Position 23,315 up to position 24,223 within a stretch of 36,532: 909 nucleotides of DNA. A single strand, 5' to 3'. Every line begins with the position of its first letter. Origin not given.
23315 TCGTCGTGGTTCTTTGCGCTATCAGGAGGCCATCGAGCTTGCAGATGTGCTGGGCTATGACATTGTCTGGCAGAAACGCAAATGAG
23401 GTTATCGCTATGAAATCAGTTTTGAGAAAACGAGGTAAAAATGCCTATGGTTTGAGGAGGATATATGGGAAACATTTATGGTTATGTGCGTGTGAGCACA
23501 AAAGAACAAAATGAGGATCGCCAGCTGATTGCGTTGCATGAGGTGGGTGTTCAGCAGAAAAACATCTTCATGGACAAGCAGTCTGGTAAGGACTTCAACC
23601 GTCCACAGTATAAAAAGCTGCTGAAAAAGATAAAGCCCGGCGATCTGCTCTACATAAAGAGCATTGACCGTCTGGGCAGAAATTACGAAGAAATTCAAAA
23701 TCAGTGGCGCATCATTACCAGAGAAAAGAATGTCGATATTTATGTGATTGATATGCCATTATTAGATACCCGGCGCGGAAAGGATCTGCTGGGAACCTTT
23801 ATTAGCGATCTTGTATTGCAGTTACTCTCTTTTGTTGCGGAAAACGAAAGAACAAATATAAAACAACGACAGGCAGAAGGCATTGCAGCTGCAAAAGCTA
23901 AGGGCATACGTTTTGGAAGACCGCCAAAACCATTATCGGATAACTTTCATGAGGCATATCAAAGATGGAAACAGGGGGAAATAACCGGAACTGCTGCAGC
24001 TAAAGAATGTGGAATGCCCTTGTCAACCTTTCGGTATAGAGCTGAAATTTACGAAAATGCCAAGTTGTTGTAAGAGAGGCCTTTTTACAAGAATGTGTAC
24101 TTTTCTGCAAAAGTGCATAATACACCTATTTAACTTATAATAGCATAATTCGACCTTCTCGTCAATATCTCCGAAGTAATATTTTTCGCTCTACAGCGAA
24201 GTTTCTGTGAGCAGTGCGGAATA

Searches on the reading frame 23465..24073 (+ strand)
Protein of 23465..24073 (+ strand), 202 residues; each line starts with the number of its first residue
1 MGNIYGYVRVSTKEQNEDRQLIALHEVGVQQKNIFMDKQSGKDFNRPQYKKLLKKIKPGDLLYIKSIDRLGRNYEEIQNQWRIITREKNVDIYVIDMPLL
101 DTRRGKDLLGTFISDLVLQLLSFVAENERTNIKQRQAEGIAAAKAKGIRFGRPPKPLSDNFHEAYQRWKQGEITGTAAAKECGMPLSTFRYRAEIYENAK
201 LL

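Call 8: search_protein_families(library=pfam, proteins=[window:23465-24073:+], max_evalue=0.01)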
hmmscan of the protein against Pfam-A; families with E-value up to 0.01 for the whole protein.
window:23465-24073:+ (202 aa): 1 family
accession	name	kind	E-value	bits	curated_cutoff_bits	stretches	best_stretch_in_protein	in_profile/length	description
PF00239.26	Resolvase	-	6.8e-31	107.8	23.3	1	4-147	1-143/145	Resolvase, N terminal domain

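Call 9: find_encoding_contigs(protein=window:23465-24073:+, flank=4000, max_places=10)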
Protein window:23465-24073:+ (202 aa): no gene with exactly this product is on record in the collection.

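Call 10: find_homologous_proteins(query=window:23465-24070:+, max_evalue=1e-20)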
Query window:23465-24070:+ (202 aa): 8000 proteins with E <= 1e-20 among 8000 candidates; the best 120 are listed.
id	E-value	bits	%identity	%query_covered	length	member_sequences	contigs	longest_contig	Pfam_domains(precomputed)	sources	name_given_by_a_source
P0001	6.3e-130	448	100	100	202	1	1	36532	PF00239.27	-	-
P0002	2.9e-127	440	98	100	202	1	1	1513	PF00239.27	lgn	-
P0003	5.4e-127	439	98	100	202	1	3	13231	PF00239.27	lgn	-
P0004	1.0e-126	438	97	100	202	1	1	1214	PF00239.27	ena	-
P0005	1.4e-126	437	97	100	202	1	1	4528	PF00239.27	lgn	-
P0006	1.5e-126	437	97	100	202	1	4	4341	PF00239.27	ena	-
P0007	1.9e-126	437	97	100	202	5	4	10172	PF00239.27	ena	-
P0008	2.0e-126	437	97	100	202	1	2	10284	PF00239.27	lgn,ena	-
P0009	2.0e-126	437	97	100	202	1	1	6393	PF00239.27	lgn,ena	-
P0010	2.0e-126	437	97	100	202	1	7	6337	PF00239.27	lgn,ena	-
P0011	2.6e-126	437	97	100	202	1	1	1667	PF00239.27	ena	-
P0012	2.8e-126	436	97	100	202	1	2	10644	PF00239.27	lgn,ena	-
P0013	2.9e-126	436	97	100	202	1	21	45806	PF00239.27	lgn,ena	-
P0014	3.7e-126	436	78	99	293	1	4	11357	PF00239.27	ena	-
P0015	4.8e-126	436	97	100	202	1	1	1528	PF00239.27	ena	-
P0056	7.4e-125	432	96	100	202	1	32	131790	PF00239.27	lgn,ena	-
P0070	3.5e-124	430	95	100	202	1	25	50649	PF00239.27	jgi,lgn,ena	-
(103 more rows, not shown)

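Call 11: find_encoding_contigs(protein=P0056, flank=3500, max_places=10)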
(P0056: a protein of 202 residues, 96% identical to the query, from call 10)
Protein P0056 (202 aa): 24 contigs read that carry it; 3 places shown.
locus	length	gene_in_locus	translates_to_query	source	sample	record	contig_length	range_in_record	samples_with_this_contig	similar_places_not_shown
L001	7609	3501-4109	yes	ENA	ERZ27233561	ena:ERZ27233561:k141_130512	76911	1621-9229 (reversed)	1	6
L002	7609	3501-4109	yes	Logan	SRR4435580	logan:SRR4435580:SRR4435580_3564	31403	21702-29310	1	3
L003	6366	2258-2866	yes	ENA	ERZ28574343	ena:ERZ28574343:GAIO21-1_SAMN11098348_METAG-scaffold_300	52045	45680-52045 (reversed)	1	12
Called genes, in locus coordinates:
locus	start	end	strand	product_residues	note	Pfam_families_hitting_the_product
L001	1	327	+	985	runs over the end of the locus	PF13567:DUF4131, PF03772:Competence, PF00753:Lactamase_B (faint)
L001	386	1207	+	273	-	-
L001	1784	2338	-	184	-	-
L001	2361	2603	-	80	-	PF12844:HTH_19, PF13560:HTH_31 (weak), PF01381:HTH_3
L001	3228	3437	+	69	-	-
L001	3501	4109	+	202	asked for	PF00239:Resolvase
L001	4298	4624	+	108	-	-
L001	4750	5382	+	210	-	-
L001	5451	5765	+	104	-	PF12958:DUF3847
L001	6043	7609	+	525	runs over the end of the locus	PF03389:MobA_MobL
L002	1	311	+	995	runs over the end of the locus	PF13567:DUF4131, PF03772:Competence, PF00753:Lactamase_B (faint)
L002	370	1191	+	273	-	-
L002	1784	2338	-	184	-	-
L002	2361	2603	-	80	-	PF12844:HTH_19, PF13560:HTH_31 (weak), PF01381:HTH_3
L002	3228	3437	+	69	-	-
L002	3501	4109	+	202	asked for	PF00239:Resolvase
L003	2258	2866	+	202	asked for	PF00239:Resolvase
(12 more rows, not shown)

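Call 12: find_encoding_contigs(protein=P0013, flank=3500, max_places=10)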
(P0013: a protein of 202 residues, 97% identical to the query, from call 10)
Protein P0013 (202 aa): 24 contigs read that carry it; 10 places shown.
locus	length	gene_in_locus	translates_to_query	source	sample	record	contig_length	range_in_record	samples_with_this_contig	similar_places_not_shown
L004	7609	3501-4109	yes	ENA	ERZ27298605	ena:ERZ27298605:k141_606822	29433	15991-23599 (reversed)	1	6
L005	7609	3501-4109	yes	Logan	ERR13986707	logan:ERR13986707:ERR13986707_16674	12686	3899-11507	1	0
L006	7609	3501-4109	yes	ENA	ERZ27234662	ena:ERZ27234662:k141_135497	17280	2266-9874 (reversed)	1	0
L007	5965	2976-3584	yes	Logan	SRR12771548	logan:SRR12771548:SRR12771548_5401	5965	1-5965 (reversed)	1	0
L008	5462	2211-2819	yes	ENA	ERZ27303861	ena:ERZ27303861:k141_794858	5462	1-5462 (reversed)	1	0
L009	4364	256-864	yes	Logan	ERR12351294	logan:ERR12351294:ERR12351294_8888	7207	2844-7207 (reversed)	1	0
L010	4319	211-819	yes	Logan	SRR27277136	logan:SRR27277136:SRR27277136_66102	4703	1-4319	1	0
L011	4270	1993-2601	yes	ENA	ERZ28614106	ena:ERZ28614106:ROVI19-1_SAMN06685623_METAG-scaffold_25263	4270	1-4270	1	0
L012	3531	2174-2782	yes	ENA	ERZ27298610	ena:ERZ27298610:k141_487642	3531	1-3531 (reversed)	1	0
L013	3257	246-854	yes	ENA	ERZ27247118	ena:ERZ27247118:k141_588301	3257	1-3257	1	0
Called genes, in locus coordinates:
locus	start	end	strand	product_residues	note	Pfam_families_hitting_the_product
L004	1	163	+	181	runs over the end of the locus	PF14584:DUF4446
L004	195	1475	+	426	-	PF02403:Seryl_tRNA_N, PF00587:tRNA-synt_2b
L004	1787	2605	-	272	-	PF12844:HTH_19, PF13560:HTH_31 (weak), PF01381:HTH_3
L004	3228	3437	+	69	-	-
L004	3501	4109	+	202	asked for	PF00239:Resolvase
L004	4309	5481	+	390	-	PF13421:Band_7_1, PF12773:DZR (weak), PF13240:Zn_Ribbon_1 (faint)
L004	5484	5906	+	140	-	-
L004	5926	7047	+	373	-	-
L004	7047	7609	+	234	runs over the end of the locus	-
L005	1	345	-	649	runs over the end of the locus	PF02690:Na_Pi_cotrans, PF01895:PhoU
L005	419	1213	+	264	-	PF01177:Asp_Glu_race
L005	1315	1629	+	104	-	-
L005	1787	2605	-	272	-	PF12844:HTH_19, PF13560:HTH_31 (weak), PF01381:HTH_3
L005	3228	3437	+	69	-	-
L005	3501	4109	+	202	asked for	PF00239:Resolvase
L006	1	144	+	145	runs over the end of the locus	PF13560:HTH_31, PF01381:HTH_3, PF12844:HTH_19, PF04014:MazE_antitoxin (weak)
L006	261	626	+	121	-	PF00392:GntR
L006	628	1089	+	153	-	PF00005:ABC_tran, PF13304:AAA_21 (faint)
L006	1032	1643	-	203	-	PF13426:PAS_9, PF08447:PAS_3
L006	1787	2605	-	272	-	PF12844:HTH_19, PF13560:HTH_31 (faint), PF01381:HTH_3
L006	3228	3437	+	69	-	-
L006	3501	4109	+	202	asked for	PF00239:Resolvase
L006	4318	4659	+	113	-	PF05154:TM2, PF09851:SHOCT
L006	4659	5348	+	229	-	PF09851:SHOCT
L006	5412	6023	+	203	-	-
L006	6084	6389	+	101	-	PF12958:DUF3847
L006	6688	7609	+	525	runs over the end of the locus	PF03389:MobA_MobL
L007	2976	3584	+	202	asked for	PF00239:Resolvase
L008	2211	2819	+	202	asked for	PF00239:Resolvase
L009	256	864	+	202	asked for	PF00239:Resolvase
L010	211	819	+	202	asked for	PF00239:Resolvase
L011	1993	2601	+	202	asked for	PF00239:Resolvase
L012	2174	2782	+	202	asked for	PF00239:Resolvase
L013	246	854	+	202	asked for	PF00239:Resolvase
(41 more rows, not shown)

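Call 13: find_encoding_contigs(protein=P0070, flank=3500, max_places=10)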
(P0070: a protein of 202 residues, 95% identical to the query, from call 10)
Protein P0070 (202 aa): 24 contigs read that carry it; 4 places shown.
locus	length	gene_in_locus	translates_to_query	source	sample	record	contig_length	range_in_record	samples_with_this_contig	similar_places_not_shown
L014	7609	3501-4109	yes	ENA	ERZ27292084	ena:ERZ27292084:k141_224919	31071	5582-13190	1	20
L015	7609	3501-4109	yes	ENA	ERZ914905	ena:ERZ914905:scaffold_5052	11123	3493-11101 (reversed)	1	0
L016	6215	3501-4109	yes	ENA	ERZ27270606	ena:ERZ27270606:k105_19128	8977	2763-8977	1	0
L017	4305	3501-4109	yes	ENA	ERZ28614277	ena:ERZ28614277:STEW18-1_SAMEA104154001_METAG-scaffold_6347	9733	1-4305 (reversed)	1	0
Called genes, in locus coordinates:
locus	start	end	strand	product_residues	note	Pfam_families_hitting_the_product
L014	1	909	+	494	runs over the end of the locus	PF14269:Arylsulfotran_2, PF05935:Arylsulfotrans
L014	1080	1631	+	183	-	PF01323:DSBA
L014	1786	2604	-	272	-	PF12844:HTH_19, PF13560:HTH_31 (faint), PF01381:HTH_3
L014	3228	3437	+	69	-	-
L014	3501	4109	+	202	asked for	PF00239:Resolvase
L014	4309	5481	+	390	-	PF13421:Band_7_1, PF13248:Zn_ribbon_3 (faint), PF12773:DZR (weak), PF13240:Zn_Ribbon_1 (weak)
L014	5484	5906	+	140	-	-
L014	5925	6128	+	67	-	-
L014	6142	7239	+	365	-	-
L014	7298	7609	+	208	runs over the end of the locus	-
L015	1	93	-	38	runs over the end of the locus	?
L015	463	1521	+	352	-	PF02424:ApbE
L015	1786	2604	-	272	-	PF12844:HTH_19, PF13560:HTH_31 (faint), PF01381:HTH_3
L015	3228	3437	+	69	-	-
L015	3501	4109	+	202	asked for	PF00239:Resolvase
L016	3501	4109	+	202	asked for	PF00239:Resolvase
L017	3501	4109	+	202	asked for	PF00239:Resolvase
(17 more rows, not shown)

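Call 16: find_related_loci(query=window:23465-24070:+, collection=genome_contigs, flank=10000)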
Query window:23465-24070:+ (202 aa) in genome_contigs; peptide patterns used: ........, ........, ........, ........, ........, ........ (x = any residue, [..] = any of these).
600 stretches matched a pattern (row limit reached: there are more); 577 encode a relative of the query (tblastn E <= 1e-3); the best 80 are kept; 80 distinct loci.
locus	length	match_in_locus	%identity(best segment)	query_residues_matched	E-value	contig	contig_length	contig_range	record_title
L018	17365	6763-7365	83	2-202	2e-115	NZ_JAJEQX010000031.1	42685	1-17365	Ruminococcus turbiniformis strain CLA-AA-H200 NODE_31_length_42685_cov_48.119907, whole genome shotgun sequence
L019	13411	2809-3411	83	2-202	2e-115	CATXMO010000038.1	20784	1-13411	MAG TPA_asm: uncultured Collinsella sp. isolate SRR22541675_bin.33_MetaWRAP_v1.3_MAG genome assembly, contig: ERZ1868439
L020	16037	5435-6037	83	2-202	2e-115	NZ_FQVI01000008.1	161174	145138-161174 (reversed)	Lactonifactor longoviformis DSM 17459, whole genome shotgun sequence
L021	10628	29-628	83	3-202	5e-115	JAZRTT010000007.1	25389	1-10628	MAG: Candidatus Avilachnospira sp. isolate T1900045339_YK20190028.MAGScoT_cleanbin_000004 SGB_6644_k141_1206109, whole g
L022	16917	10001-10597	82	4-202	4e-115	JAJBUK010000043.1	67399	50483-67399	MAG: Clostridiales bacterium isolate U_126972 U_126972=NODE_15_length_67399_cov_18.275867, whole genome shotgun sequence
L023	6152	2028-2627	82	3-202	1e-114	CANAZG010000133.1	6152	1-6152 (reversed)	MAG TPA_asm: uncultured Clostridia bacterium isolate SRR16350262_bin.3_metawrap_v1.3_MAG genome assembly, contig: NODE.2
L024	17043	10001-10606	79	1-202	8e-114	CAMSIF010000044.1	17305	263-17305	MAG TPA_asm: uncultured Clostridia bacterium isolate ERR9465707_bin.49_metawrap_v1.3_MAG genome assembly, contig: NODE.2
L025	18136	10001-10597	81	4-202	7e-114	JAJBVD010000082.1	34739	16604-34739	MAG: Clostridiales bacterium isolate U_127075 U_127075=NODE_126_length_34739_cov_66.764214, whole genome shotgun sequenc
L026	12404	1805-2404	82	3-202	2e-113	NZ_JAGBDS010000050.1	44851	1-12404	MAG: Oscillibacter sp. isolate RGIG9025 Water_deer_Rectum-4__c3222, whole genome shotgun sequence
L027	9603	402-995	81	5-202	3e-113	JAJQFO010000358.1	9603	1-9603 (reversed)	MAG: Lachnospiraceae bacterium isolate MO.3_6 NODE_770_length_9603_cov_11.526288, whole genome shotgun sequence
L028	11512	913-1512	80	3-202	7e-113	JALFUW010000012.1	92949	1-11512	MAG: Clostridiales bacterium isolate SUG1033 k141_242962, whole genome shotgun sequence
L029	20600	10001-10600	81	3-202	7e-113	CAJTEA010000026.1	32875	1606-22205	Oscillospiraceae bacterium isolate B83_8_IP_BP genome assembly, contig: MGBC000135.26, whole genome shotgun sequence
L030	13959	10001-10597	82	4-202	2e-112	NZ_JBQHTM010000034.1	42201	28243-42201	Intestinimonas sp. HCP28S3_D6 contig00034, whole genome shotgun sequence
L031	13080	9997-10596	81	3-202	2e-112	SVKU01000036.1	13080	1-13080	MAG: Oscillospiraceae bacterium isolate SIG469 NODE_23724_length_13080_cov_1.983710, whole genome shotgun sequence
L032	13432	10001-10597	82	4-202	2e-112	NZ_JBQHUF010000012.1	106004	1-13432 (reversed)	Flavonifractor sp. HCP28S3_F3 contig00012, whole genome shotgun sequence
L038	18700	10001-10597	80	1-199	3e-111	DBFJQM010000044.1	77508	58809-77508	MAG TPA_asm: Candidatus Pelethomonas sp. isolate MAG8510 contig44, whole genome shotgun sequence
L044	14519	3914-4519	78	1-202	1e-110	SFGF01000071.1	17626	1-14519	MAG: Lachnospiraceae bacterium isolate W0P45.013 Contig1279, whole genome shotgun sequence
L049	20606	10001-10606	78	1-202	4e-110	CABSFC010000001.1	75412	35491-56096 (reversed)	MAG TPA_asm: uncultured Oscillibacter sp. isolate MGYG-HGUT-02229 genome assembly, contig: GUT_GENOME139388_1, whole gen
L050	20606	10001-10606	77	1-202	3e-110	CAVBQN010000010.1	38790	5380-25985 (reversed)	Fusicatenibacter saccharivorans isolate H07641-L1_cleanbin_000006 genome assembly, contig: Spades_H07641-L1_contig_529,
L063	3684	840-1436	79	4-202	7e-110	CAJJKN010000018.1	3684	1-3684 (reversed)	MAG TPA_asm: uncultured Firmicutes bacterium isolate ERR260134-bin.48 genome assembly, contig: NODE_13728_length_3684_co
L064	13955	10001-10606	75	1-202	3e-108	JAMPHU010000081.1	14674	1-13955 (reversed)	MAG: Candidatus Gastranaerophilales bacterium isolate NALB_7961_9 Scaffold_#81__SCF_081___14674_bp, whole genome shotgun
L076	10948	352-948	77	4-202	1e-106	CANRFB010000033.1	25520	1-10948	MAG: uncultured Clostridia bacterium isolate Lapin-023__bin87 genome assembly, contig: Lapin-023__NODE_2593_length_25520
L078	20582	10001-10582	77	3-196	5e-106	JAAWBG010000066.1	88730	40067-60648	MAG: Lachnospiraceae bacterium isolate ABMPRH_237_1 k141_1246454, whole genome shotgun sequence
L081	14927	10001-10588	78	4-199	6e-106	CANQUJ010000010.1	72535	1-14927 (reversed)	MAG: uncultured Clostridia bacterium isolate Lapin-023__bin62 genome assembly, contig: Lapin-023__NODE_478_length_72535_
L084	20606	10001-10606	79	1-202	1e-105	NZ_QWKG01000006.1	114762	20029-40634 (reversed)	Colidextribacter sp. OB.20 Scaffold4_1, whole genome shotgun sequence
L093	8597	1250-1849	81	2-201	5e-104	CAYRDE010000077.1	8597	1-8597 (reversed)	MAG TPA_asm: uncultured Oscillospiraceae bacterium isolate SRP287540_co1_56 genome assembly, contig: NODE_9104_length_85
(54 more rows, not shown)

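Call 30: search_solved_structures(query=window:23465-24070:+, max_evalue=0.00001, show_alignments=2)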
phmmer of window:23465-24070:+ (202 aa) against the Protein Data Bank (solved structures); distinct sequences matched with E-value up to 0.00001: 16.
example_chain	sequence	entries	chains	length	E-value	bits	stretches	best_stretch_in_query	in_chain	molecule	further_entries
2r0q_C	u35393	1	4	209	4.6e-31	111.1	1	4-154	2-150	Putative transposon Tn552 DNA-invertase bin3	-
5c32_B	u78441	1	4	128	3.9e-23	85.2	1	4-130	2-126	Putative transposon Tn552 DNA-invertase bin3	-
5c31_A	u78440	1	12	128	5.7e-23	84.7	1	4-130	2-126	Sin, putative plasmid resolvase dimer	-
5c34_B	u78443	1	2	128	1.4e-22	83.4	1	4-130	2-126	Putative transposon Tn552 DNA-invertase bin3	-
5c35_A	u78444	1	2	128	2.6e-22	82.6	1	4-130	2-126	Recombinase Sin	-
1zr2_A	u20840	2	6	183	1.6e-21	79.9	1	4-171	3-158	Transposon gamma-delta resolvase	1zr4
3pkz_A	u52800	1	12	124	3.1e-21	79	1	4-128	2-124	Recombinase Sin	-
2gm4_A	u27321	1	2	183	1.1e-20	77.2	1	4-171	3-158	Transposon gamma-delta resolvase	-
1gdt_A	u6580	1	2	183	1.3e-19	73.7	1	4-171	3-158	PROTEIN (GAMMA DELTA RESOLVASE)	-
5cy1_A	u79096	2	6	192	1.5e-19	73.6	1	4-153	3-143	Transposon Tn3 resolvase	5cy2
4m6f_A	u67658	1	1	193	3e-17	66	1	4-167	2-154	DNA-invertase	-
3uj3_X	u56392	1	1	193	3.2e-17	66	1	4-171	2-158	DNA-invertase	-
1gdr_A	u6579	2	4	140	5.8e-17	65.1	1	4-150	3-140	GAMMA DELTA-RESOLVASE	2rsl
2gm5_A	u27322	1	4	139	1.4e-15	60.6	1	4-141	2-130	Transposon gamma-delta resolvase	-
1ght_A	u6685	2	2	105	6.8e-13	51.8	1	4-77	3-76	TRANSPOSON GAMMA-DELTA RESOLVASE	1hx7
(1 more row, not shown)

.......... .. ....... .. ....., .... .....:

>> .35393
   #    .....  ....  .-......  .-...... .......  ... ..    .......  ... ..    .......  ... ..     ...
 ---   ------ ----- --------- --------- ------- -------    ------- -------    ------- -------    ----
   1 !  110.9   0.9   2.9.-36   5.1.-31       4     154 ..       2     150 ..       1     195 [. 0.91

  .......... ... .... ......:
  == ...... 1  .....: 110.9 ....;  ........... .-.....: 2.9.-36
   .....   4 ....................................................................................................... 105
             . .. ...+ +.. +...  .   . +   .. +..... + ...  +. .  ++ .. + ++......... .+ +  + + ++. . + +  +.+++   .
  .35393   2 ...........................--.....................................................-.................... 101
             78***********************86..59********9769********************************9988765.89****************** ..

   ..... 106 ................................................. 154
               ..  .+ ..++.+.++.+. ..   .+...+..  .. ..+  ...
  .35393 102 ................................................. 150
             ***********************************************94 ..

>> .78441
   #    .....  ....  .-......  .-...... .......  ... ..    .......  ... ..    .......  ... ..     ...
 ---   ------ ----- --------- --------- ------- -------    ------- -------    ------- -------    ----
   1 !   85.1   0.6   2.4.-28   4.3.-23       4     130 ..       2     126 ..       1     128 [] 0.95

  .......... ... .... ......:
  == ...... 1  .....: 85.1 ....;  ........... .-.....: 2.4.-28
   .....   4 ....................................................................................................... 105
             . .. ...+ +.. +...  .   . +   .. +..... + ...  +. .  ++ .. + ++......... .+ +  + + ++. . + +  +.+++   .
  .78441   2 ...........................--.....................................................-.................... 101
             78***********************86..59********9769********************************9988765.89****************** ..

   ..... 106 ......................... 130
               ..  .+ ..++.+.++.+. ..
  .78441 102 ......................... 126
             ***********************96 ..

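Call 31: search_protein_families(library=ncbifam, proteins=[window:23465-24070:+, L006:3228-3434:+, L004:4309-5478:+, L004:5484-5903:+, L004:5926-7044:+, L004:1787-2602:-], max_evalue=0.01)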
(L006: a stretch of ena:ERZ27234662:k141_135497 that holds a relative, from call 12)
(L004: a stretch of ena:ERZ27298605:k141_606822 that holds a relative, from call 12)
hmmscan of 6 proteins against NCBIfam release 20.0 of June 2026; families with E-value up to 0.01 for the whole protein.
window:23465-24070:+ (202 aa): 6 families
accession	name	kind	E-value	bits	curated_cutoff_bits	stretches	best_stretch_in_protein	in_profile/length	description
NF041201.1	recomb_XisF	equivalog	7.1e-17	61.5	375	1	4-154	1-147/465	fdxN element excision recombinase XisF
NF009949.0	PRK13413.1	equivalog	5.7e-14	52.3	272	1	4-154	2-149/203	master DNA invertase Mpi family serine-type recombinase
NF047344.1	SCCmet_CcrA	equivalog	5.6e-07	29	700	1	2-146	2-144/442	cassette chromosome recombinase CcrA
NF033518.0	transpos_IS607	equivalog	1.6e-05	24.5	110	1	4-95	56-152/187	IS607 family transposase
NF047343.1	SCCmet_CcrB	equivalog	6.2e-05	21.8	900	1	5-141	10-149/542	cassette chromosome recombinase CcrB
NF049883.1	resolv_YneB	equivalog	6.6e-05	22.5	175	1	9-147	7-146/211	YneB family resolvase-like protein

L006:3228-3434:+ (69 aa): 0 families

L004:4309-5478:+ (390 aa): 0 families

L004:5484-5903:+ (140 aa): 0 families

L004:5926-7044:+ (373 aa): 2 families
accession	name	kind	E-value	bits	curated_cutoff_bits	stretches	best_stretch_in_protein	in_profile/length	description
TIGR03818.1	MotA1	equivalog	0.0016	17.6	303.8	1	262-360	142-244/282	flagellar motor stator protein MotA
NF052432.1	TC0500_fam_Inc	equivalog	0.0021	17.5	240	1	269-372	24-121/214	TC0500 family inclusion membrane protein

L004:1787-2602:- (271 aa): 5 families
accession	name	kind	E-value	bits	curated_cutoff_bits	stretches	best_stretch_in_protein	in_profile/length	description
NF041951.1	phage_RstR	subfamily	7.9e-10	39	80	1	5-77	2-73/108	RstR family transcriptional repressor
NF047948.1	male_kill_WMK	equivalog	0.00027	20.5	300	1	2-105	2-102/300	WO male-killing family protein Wmk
NF003162.0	PRK04140.1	equivalog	0.00057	19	263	1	8-42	129-163/317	transcriptional regulator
NF041534.1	rodZ_Strepcoccus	equivalog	0.0014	17.9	375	1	5-47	5-47/275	cytoskeleton protein RodZ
NF041575.1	antitoxPezA_Strep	equivalog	0.0016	18.4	290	1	6-62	2-57/158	type II toxin-antitoxin system antitoxin PezA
